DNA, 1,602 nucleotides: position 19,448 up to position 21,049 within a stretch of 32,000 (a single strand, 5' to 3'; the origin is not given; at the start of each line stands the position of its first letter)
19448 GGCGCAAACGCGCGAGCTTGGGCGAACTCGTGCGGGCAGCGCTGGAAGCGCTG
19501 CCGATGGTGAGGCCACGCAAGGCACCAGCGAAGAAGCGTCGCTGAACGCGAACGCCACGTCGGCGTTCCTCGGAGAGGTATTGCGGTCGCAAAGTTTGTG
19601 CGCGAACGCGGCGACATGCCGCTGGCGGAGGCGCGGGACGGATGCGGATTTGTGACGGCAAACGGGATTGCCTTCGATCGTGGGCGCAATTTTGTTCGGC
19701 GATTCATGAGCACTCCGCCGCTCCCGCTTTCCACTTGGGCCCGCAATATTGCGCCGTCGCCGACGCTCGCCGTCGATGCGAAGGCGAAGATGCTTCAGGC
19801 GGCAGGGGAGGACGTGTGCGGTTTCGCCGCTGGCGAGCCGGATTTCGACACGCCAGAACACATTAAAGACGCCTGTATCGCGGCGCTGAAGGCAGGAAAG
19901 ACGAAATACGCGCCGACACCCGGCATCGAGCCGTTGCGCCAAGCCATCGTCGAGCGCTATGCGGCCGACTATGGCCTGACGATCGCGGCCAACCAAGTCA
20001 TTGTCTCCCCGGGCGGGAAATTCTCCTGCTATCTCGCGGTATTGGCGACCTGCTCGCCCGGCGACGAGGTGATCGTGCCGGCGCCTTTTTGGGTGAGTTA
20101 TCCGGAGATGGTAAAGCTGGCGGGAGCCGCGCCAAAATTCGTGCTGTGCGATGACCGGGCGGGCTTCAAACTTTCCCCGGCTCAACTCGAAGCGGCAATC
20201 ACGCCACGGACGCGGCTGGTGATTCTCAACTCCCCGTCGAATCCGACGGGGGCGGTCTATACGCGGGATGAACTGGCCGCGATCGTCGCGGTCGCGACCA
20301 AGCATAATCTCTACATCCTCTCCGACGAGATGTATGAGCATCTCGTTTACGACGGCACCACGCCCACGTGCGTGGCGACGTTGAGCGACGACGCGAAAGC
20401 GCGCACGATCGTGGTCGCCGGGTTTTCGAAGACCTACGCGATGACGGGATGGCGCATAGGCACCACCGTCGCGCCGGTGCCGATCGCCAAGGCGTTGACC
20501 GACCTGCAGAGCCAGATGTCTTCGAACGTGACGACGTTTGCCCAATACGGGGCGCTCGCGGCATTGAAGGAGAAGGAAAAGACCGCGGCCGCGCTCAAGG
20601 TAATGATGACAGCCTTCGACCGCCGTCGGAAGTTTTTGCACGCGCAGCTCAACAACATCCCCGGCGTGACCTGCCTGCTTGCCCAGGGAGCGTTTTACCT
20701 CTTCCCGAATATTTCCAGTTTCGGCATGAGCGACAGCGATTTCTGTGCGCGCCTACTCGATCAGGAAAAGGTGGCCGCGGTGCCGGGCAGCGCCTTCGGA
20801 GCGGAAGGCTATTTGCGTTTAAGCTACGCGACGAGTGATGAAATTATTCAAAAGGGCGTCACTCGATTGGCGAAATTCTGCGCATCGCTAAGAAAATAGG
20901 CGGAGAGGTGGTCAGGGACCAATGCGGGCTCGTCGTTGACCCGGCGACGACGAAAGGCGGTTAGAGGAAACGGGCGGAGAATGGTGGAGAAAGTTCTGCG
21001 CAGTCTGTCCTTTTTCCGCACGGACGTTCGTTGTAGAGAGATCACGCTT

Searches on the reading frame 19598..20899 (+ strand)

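Call 56: search_protein_families(library=pfam, proteins=[window:19598-20899:+], max_evalue=0.00001)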
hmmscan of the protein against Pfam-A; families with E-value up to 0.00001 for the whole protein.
window:19598-20899:+ (433 aa): 3 families
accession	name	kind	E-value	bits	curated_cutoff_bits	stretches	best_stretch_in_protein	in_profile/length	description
PF00155.27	Aminotran_1_2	-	9.6e-76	255.7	19.7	1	72-424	2-361/361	Aminotransferase class I and II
PF01041.23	DegT_DnrJ_EryC1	-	2.8e-10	40.4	19.8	1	150-243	59-145/360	DegT/DnrJ/EryC1/StrS aminotransferase family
PF01212.27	Beta_elim_lyase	-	3.2e-06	27.1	27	1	89-243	14-168/288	Beta-eliminating lyase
